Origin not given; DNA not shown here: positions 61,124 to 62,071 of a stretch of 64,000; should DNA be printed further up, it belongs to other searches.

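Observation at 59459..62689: Tandem paralogs fusing a ribosomal-stalk P0/Mrt4 (uL10)-like domain to an F-box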

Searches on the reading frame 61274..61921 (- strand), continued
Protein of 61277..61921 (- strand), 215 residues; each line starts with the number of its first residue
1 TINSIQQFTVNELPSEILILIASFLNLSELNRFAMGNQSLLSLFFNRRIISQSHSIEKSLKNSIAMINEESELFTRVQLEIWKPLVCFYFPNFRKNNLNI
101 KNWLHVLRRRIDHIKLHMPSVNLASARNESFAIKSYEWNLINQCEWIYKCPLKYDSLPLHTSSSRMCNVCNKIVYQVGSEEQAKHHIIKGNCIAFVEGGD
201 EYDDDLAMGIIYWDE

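Call 41: list_cluster_members(proteins=[P0063, P0069, P0073, P0080, P0066, P0134, P0144, P0122, P0053, P0109])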
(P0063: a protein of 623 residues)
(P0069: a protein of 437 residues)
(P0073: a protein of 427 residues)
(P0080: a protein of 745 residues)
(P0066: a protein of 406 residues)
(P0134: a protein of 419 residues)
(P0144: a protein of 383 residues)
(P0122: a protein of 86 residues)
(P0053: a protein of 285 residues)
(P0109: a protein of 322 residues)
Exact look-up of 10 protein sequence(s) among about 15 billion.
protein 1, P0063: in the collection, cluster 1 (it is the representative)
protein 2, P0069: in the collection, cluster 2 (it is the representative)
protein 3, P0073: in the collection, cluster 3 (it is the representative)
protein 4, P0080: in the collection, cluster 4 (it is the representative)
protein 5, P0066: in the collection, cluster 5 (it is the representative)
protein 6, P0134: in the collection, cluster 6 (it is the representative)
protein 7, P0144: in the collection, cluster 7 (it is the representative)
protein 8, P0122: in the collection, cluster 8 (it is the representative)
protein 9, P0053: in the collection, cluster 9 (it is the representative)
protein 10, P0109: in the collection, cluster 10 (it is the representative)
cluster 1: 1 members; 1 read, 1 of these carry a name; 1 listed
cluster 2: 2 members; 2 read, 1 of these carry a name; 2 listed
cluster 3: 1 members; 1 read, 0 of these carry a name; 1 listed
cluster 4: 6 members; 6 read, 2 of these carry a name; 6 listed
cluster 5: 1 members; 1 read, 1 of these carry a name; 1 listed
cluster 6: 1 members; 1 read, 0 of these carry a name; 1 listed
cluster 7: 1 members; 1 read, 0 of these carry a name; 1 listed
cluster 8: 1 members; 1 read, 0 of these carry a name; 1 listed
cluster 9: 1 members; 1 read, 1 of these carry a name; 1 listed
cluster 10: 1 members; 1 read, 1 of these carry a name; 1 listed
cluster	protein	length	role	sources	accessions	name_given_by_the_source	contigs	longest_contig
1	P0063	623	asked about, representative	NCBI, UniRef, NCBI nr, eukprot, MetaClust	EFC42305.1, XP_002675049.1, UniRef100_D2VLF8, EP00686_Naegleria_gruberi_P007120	predicted protein [Naegleria gruberi] | Predicted protein n=1 Tax=Naegleria gruberi TaxID=5762 RepID=D2VLF8_NAEGR | uncharacterized protein NAEGRDRAFT_50526 [Naegleria gruberi]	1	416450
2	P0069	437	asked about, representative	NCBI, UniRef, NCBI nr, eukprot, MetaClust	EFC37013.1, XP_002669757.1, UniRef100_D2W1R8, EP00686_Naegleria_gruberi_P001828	predicted protein [Naegleria gruberi] | Predicted protein n=1 Tax=Naegleria gruberi TaxID=5762 RepID=D2W1R8_NAEGR | uncharacterized protein NAEGRDRAFT_75352 [Naegleria gruberi]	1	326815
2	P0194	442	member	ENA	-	-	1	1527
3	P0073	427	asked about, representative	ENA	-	-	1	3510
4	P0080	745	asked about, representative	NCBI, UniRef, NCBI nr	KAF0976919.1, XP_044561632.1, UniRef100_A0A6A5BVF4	hypothetical protein FDP41_004214 [Naegleria fowleri] | GTP-eEF1A C-terminal domain-containing protein n=1 Tax=Naegleria fowleri TaxID=5763 ... | uncharacterized protein FDP41_004214 [Naegleria fowleri]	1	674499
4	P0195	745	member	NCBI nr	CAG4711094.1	unnamed protein product [Naegleria fowleri]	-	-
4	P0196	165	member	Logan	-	-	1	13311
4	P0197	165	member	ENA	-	-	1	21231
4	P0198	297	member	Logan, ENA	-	-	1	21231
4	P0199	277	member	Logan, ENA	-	-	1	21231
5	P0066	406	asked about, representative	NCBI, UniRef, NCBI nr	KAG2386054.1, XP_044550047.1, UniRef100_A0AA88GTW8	hypothetical protein C9374_003203 [Naegleria lovaniensis] | F-box domain-containing protein n=1 Tax=Naegleria lovaniensis TaxID=51637 ... | uncharacterized protein C9374_003203 [Naegleria lovaniensis]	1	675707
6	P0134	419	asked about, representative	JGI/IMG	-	-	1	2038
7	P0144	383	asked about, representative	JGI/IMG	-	-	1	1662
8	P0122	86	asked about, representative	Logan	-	-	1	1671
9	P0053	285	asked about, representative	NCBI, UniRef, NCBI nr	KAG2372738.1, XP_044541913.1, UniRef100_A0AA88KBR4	hypothetical protein C9374_013190 [Naegleria lovaniensis] | Uncharacterized protein n=1 Tax=Naegleria lovaniensis TaxID=51637 RepID=A0AA88KBR4_NAELO | uncharacterized protein C9374_013190 [Naegleria lovaniensis]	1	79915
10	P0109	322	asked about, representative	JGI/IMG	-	hypothetical protein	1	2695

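Call 43: find_encoding_contigs(protein=P0194, flank=2000, max_places=3)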
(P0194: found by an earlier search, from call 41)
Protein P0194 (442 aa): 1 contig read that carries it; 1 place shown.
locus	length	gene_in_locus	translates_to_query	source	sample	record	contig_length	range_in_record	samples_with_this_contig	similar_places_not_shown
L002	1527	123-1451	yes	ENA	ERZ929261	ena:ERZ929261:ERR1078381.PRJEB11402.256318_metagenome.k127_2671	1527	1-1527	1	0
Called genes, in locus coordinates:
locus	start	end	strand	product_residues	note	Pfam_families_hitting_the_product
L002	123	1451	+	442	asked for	PF00118:Cpn60_TCP1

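Call 50: find_encoding_contigs(protein=P0080, flank=1500, max_places=2)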
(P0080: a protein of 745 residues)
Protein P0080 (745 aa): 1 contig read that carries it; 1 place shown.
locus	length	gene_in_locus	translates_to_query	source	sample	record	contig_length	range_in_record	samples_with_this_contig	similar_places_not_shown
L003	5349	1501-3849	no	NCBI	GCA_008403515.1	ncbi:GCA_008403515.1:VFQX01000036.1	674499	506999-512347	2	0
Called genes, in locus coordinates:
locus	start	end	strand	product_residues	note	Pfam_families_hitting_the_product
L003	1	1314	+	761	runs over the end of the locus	PF02274:ADI, PF19420:DDAH_eukar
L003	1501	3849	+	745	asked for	PF03144:GTP_EFTU_D2 (faint), PF03143:GTP_EFTU_D3, PF22594:GTP-eEF1A_C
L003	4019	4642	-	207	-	PF14622:Ribonucleas_3_3, PF00636:Ribonuclease_3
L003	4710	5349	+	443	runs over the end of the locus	-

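Call 52: search_solved_structures(query=P0069, max_evalue=0.01, show_alignments=1)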
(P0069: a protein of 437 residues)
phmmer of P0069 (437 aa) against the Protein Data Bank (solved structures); distinct sequences matched with E-value up to 0.01: 15.
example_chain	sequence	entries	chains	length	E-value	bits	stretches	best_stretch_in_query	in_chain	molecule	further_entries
6nr8_D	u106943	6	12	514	1.3e-06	30.5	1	74-214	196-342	T-complex protein 1 subunit delta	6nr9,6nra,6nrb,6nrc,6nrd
9umt_B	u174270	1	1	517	1.4e-06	30.5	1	74-214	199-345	T-complex protein 1 subunit delta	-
8sff_D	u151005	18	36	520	1.4e-06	30.4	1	74-214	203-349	T-complex protein 1 subunit delta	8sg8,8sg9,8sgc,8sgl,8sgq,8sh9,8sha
8sfe_d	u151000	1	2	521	1.4e-06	30.4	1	74-214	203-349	T-complex protein 1 subunit delta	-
6qb8_d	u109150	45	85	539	1.5e-06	30.3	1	74-214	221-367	T-complex protein 1 subunit delta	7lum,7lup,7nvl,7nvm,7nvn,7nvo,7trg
3iyg_D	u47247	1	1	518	8.3e-06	27.9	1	74-213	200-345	T-complex protein 1 subunit delta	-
9unw_I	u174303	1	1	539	9.1e-06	27.7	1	74-213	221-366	T-complex protein 1 subunit delta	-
9kcf_D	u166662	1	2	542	9.1e-06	27.7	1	74-213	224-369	T-complex protein 1 subunit delta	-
4b2t_D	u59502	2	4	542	9.2e-06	27.7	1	74-213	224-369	T-COMPLEX PROTEIN 1 SUBUNIT DELTA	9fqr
6xhi_A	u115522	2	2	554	7.4e-05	24.7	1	90-241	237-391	Thermosome subunit beta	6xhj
4xcg_B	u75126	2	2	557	7.4e-05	24.7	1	90-241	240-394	Thermosome subunit beta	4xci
4xcd_A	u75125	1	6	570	7.8e-05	24.7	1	90-241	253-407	Thermosome subunit beta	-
3j1e_A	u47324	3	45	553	0.00064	21.6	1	90-241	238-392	Chaperonin beta subunit | Chaperonin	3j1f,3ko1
5gw4_d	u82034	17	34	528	0.0025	19.7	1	91-237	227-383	T-complex protein 1 subunit delta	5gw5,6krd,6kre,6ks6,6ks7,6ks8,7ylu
3j1b_A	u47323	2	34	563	0.0062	18.4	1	91-236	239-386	Chaperonin alpha subunit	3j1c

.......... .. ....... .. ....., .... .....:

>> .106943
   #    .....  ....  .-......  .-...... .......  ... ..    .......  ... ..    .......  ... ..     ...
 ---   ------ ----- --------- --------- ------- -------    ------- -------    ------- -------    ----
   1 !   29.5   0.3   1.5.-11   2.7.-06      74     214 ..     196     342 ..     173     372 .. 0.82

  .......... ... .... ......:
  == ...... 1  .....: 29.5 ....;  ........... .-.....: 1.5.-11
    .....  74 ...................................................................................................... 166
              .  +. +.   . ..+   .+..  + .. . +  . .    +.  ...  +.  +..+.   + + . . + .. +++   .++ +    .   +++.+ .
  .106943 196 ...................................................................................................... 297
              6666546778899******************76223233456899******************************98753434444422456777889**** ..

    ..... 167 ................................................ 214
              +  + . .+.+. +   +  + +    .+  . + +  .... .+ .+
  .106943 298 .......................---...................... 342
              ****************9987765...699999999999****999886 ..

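Call 53: search_solved_structures(query=P0063, max_evalue=0.1, show_alignments=1)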
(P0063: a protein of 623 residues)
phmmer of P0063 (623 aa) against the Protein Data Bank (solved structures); distinct sequences matched with E-value up to 0.1: 0.

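Call 56: search_protein_families(library=ncbifam, proteins=[P0122, P0131, P0126, P0138, P0175, P0191, P0114, P0046], max_evalue=1)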
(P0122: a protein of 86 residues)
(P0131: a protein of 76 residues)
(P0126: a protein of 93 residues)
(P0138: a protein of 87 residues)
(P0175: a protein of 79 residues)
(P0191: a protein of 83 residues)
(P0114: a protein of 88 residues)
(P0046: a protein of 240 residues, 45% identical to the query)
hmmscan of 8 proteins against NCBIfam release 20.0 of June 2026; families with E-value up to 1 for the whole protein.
P0122 (86 aa): 0 families

P0131 (76 aa): 0 families

P0126 (93 aa): 0 families

P0138 (87 aa): 0 families

P0175 (79 aa): 2 families
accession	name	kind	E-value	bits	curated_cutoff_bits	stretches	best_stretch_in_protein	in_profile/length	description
TIGR01492.1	CPW_WPC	domain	0.066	14.1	35.6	1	8-57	2-54/62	CPW-WPC domain-containing protein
TIGR00604.1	rad3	subfamily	0.086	11.4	246.95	1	20-53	45-78/706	DNA repair helicase (rad3)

P0191 (83 aa): 0 families

P0114 (88 aa): 0 families

P0046 (240 aa): 1 family
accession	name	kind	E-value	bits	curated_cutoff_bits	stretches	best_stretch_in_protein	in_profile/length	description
NF033854.1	esterase_BioV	equivalog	0.049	13.5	150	1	122-173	43-94/167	pimelyl-ACP methyl ester esterase BioV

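Call 68: find_encoding_contigs(protein=P0131, flank=4000, max_places=3)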
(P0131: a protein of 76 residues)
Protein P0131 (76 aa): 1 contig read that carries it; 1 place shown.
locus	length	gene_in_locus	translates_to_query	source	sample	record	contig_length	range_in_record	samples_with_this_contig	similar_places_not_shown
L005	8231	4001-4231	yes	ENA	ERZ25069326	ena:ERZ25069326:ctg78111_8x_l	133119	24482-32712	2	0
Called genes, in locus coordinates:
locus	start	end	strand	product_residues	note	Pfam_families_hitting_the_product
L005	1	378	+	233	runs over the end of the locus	PF00005:ABC_tran, PF02463:SMC_N (faint)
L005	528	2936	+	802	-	PF02190:LON_substr_bdg, PF13401:AAA_22 (faint), PF00004:AAA, PF07728:AAA_5, PF22667:Lon_lid, PF05362:Lon_C, PF13541:ChlI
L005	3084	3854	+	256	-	PF03883:H2O2_YaaD, PF21818:DUF6884 (weak)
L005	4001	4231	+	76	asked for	-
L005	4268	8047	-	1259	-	-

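Call 69: find_encoding_contigs(protein=P0175, flank=4000, max_places=3)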
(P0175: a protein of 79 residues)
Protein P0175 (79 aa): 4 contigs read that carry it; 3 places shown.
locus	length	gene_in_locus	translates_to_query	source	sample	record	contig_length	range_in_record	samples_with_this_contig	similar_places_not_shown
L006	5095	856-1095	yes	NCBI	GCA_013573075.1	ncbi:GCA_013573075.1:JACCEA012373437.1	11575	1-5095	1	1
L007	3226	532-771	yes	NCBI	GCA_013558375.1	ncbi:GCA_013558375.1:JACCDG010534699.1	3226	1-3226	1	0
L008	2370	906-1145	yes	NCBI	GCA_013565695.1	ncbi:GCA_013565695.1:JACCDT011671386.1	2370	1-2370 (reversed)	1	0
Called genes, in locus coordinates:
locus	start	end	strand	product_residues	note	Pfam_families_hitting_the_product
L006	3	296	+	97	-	?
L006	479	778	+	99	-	-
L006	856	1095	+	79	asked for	-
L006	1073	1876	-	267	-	-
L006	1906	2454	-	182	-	PF13328:HD_4, PF01966:HD (weak)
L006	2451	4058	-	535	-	-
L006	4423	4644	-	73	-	-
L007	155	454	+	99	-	-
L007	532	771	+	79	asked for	-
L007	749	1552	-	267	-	-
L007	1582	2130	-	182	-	PF13328:HD_4, PF01966:HD (weak)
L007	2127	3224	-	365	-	?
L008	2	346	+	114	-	?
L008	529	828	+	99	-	-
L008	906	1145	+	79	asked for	-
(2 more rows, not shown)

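Call 75: search_protein_families(library=pfam, proteins=[P0201], max_evalue=0.001)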
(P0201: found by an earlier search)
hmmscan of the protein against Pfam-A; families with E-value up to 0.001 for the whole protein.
P0201 (496 aa): 3 families
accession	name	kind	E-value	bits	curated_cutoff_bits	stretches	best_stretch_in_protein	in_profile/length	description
PF00466.25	Ribosomal_L10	-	2.1e-10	41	22.8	1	7-116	7-98/100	Ribosomal protein L10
PF17777.6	RL10P_insert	-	9.9e-09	35.4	29.1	1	122-192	1-70/71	Insertion domain in 60S ribosomal protein L10P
PF12937.12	F-box-like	-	0.0009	19.4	24.3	0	286-319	2-35/47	F-box-like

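Call 81: find_related_loci(query=A2, collection=viral_contigs, flank=3000)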
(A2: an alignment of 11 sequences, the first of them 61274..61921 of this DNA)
Query A2 (215 aa) in viral_contigs; peptide patterns used: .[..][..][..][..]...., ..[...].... (x = any residue, [..] = any of these).
192 stretches matched a pattern, but none encodes a relative of the query by tblastn (E <= 1e-3).
